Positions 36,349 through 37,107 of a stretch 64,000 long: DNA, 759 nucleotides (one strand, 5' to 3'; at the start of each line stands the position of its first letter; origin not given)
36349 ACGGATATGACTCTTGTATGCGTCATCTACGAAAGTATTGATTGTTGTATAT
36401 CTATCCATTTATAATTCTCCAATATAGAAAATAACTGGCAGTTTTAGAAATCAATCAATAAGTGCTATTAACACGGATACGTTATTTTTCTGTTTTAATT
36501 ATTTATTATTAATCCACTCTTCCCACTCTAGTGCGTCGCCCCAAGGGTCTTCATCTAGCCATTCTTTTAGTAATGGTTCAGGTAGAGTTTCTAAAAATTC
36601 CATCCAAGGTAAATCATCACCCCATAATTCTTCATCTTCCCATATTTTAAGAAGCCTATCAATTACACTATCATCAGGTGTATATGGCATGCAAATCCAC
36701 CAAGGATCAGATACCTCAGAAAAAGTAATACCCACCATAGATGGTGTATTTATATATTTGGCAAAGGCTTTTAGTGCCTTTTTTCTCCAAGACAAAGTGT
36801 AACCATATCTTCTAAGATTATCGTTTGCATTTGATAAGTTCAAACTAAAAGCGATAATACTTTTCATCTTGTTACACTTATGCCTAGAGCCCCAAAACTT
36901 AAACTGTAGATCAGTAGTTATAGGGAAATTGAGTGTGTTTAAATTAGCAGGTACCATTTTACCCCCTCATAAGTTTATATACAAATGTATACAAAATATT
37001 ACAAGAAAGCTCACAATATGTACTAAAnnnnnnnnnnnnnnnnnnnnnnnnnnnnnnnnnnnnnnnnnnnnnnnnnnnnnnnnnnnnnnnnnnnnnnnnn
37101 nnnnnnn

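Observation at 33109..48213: Appendage array with a shared N-terminal anchor directly downstream of the MCP array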

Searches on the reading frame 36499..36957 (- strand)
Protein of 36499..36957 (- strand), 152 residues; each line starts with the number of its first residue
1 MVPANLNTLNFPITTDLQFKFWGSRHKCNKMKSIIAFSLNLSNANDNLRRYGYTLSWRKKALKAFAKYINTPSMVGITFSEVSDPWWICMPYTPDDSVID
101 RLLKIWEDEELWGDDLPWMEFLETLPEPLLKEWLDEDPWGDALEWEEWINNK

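Call 10: search_protein_families(library=pfam, proteins=[window:36499-36957:-], max_evalue=0.01)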
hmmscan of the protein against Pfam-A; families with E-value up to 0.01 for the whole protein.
window:36499-36957:- (152 aa): 0 families

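Call 11: search_protein_families(library=phrogs, proteins=[window:36499-36957:-], max_evalue=0.01)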
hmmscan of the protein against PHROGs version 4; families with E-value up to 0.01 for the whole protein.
window:36499-36957:- (152 aa): 1 family
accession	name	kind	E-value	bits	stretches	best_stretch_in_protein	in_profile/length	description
phrog_20917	-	unknown function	2.2e-41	143.2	1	2-96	3-97/418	-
